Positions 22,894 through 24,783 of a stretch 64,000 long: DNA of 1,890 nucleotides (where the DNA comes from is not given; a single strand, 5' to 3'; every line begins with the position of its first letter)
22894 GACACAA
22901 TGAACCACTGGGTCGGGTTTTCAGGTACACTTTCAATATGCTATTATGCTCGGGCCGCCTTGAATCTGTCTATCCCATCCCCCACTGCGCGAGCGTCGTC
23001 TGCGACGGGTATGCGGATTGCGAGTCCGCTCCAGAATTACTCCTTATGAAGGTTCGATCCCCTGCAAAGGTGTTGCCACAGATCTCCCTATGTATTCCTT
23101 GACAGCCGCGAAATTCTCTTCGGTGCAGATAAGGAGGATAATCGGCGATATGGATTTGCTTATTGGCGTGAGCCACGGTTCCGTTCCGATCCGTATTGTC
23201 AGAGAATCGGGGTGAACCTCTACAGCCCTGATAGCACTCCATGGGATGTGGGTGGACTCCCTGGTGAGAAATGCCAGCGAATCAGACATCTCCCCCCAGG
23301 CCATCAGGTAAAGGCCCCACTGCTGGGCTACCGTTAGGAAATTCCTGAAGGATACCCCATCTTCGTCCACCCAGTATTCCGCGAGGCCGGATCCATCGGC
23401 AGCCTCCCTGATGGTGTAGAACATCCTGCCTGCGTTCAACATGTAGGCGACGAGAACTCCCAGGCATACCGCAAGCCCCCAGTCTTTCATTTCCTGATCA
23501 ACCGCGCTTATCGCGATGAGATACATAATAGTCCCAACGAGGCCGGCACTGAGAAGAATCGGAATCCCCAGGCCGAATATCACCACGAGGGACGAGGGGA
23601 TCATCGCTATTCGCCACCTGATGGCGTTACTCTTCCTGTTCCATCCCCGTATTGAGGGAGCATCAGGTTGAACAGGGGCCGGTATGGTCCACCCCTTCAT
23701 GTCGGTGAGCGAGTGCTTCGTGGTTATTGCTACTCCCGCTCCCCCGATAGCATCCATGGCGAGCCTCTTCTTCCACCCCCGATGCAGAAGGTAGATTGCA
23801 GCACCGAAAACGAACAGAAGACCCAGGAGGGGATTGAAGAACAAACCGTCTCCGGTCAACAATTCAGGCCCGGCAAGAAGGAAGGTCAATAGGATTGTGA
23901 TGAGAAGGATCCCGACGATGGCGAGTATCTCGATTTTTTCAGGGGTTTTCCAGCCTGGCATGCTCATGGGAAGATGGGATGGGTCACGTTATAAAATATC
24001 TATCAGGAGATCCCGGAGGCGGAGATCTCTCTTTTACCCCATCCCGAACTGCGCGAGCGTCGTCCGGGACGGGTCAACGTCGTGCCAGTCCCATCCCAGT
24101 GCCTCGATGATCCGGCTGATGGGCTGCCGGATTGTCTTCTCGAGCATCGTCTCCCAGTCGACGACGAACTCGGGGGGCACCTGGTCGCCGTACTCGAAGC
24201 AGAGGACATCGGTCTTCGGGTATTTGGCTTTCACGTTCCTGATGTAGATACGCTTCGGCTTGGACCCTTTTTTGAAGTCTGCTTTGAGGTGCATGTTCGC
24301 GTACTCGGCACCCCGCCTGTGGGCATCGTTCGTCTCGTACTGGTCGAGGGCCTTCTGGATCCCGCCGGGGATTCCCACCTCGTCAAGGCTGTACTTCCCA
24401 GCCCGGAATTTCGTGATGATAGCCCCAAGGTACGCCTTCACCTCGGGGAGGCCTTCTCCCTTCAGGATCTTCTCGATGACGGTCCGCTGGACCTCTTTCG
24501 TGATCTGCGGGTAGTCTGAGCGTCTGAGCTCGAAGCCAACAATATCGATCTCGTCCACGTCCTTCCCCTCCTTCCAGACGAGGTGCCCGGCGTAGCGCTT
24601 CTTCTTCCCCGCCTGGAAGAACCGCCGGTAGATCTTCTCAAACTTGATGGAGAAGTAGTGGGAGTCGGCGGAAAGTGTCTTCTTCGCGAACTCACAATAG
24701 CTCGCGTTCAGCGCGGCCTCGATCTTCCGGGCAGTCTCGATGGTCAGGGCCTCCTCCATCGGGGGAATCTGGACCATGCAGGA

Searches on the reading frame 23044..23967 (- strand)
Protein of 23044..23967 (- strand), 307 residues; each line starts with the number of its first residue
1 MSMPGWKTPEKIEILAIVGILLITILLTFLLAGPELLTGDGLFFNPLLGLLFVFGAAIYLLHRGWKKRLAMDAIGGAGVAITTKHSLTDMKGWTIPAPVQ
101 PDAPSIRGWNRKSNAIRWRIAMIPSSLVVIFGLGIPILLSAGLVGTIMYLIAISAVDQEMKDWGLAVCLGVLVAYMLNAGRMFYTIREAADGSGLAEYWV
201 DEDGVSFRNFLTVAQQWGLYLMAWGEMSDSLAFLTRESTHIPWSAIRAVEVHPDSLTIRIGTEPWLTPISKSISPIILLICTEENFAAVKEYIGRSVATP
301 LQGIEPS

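Call 7: search_protein_families(library=pfam, proteins=[window:23044-23967:-], max_evalue=0.01)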
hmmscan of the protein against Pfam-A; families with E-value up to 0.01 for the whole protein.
window:23044-23967:- (307 aa): 0 families

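Call 8: search_protein_families(library=padloc, proteins=[window:23044-23967:-], max_evalue=0.01)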
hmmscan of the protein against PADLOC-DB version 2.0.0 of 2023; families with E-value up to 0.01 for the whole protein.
window:23044-23967:- (307 aa): 0 families

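Call 19: find_encoding_contigs(protein=window:23044-23967:-, flank=10000, max_places=10)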
Protein window:23044-23967:- (307 aa): 24 contigs read that carry it; 10 places shown.
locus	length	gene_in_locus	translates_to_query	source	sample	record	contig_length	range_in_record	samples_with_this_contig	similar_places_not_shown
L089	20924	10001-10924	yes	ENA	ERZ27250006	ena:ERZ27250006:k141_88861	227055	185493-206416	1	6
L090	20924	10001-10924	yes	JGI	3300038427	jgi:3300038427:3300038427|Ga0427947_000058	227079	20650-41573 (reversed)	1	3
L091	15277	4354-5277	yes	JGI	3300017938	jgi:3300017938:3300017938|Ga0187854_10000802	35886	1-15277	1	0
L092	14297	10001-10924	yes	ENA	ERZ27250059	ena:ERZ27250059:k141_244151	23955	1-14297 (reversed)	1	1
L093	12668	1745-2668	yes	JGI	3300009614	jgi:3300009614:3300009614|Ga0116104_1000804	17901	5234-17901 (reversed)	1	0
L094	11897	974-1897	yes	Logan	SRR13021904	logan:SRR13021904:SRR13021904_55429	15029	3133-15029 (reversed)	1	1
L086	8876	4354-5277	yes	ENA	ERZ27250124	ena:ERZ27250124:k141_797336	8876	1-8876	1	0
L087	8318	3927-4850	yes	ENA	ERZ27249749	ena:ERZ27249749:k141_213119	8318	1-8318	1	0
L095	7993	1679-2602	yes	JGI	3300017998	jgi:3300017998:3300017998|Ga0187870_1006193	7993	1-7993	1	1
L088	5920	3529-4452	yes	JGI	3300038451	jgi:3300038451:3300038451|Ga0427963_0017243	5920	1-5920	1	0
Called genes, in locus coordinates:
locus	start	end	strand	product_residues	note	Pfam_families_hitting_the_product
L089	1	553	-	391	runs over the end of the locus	PF03599:CdhD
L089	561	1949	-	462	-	PF03598:CdhC, PF19436:ACS_CODH_B_C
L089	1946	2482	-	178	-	PF02552:CO_dh, PF00205:TPP_enzyme_M (weak)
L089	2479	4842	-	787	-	PF03063:Prismane, PF12838:Fer4_7 (weak), PF13187:Fer4_9 (weak), PF13237:Fer4_10 (weak)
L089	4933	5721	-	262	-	PF10418:DHODB_Fe-S_bind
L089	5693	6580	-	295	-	PF01180:DHO_dh, PF01207:Dus (weak), PF03060:NMO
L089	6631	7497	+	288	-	PF00056:Ldh_1_N, PF02866:Ldh_1_C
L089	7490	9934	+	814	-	PF03104:DNA_pol_B_exo1, PF00136:DNA_pol_B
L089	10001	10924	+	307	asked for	-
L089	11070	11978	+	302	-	-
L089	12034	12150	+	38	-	-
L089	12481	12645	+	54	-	-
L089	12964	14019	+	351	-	PF10137:CAP12-PCTIR_TIR (weak)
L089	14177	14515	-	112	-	PF03891:DUF333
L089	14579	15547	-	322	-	PF00850:Hist_deacetyl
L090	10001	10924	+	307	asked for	-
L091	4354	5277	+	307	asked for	-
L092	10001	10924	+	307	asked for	-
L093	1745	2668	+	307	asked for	-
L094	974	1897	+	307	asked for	-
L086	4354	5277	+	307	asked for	-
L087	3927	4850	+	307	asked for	-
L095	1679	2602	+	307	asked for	-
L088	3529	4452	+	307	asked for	-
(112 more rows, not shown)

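Call 37: find_homologous_proteins(query=window:23044-23967:-)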
Query window:23044-23967:- (307 aa): 2 proteins with E <= 0.001 among 7815 candidates.
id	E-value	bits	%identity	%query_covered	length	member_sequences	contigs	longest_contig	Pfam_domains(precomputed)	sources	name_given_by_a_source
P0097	2.4e-188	643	95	100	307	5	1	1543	-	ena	-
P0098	1.3e-167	575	84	99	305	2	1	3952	-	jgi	jgi:hypothetical protein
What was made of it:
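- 23011..24033 (-): Cassette 1: ORF307 (23044-23967), a multi-pass membrane protein with no known family. Only two homologue clusters exist in 5.8 billion proteins (call 37).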

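Call 40: find_encoding_contigs(protein=P0098, flank=5000, max_places=3)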
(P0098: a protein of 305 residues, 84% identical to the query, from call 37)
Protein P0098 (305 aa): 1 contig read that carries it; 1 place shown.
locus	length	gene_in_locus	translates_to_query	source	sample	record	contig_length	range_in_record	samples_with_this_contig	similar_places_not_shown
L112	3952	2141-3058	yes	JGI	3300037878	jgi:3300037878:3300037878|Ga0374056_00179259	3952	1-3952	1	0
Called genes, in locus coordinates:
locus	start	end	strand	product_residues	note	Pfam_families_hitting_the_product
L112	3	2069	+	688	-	?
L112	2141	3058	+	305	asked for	-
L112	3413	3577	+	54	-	-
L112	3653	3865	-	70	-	PF03891:DUF333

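Call 89: search_protein_families(library=phrogs, proteins=[window:23044-23967:-], max_evalue=0.001)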
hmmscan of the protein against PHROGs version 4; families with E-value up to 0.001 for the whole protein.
window:23044-23967:- (307 aa): 0 families

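Call 90: search_protein_families(library=ncbifam, proteins=[window:23044-23967:-], max_evalue=0.001)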
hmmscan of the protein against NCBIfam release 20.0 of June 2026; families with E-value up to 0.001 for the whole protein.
window:23044-23967:- (307 aa): 0 families

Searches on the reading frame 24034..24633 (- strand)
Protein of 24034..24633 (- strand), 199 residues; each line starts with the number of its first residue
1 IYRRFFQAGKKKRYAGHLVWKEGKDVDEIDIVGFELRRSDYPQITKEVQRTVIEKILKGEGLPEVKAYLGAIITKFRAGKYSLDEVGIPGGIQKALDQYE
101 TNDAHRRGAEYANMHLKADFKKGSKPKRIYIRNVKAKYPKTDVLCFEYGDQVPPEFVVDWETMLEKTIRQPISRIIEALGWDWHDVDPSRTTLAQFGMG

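Call 82: search_solved_structures(query=window:24034-24633:-, max_evalue=0.001, show_alignments=2)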
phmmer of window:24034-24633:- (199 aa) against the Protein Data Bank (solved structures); distinct sequences matched with E-value up to 0.001: 2.
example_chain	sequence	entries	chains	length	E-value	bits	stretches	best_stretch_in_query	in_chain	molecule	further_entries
5mdn_A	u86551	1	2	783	2.5e-11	47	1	2-186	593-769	DNA polymerase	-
9gp8_A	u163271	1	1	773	0.00091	22.3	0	2-191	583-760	DNA polymerase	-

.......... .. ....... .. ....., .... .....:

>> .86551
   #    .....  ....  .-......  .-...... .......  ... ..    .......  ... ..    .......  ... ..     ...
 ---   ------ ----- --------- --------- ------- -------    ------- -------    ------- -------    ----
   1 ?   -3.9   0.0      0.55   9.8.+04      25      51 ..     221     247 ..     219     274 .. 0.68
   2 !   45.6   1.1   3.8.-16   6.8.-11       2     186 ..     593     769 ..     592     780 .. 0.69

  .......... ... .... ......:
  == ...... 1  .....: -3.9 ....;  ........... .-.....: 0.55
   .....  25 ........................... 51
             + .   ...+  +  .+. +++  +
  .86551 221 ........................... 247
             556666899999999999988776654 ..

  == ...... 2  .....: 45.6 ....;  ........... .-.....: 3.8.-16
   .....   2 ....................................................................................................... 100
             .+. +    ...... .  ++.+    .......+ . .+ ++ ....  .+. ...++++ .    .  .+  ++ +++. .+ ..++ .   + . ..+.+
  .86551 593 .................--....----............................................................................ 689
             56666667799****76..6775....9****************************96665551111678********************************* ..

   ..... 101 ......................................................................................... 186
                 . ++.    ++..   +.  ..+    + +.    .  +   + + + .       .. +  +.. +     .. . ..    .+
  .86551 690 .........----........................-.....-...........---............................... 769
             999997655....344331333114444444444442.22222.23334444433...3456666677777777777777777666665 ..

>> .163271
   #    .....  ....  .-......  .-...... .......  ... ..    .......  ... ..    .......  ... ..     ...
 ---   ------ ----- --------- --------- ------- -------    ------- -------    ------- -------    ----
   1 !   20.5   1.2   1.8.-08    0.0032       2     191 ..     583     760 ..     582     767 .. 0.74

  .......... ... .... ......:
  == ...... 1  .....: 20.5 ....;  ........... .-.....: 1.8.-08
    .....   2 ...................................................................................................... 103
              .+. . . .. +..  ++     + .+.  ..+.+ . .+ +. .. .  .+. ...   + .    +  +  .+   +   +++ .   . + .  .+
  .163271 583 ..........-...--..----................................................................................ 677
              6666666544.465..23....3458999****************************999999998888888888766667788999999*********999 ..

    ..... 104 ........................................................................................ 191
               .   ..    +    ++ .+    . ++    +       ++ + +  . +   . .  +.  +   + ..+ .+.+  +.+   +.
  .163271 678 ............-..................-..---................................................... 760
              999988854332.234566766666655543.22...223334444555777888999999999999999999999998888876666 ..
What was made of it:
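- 24034..24126 (-): Copy A: the live polB terminus (..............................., TAA). The tail is PIP-box-like. It aligns up to the residues just before the C-terminal tail of a 773-aa DNA polymerase chain in PDB, 9gp8 (call 82).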
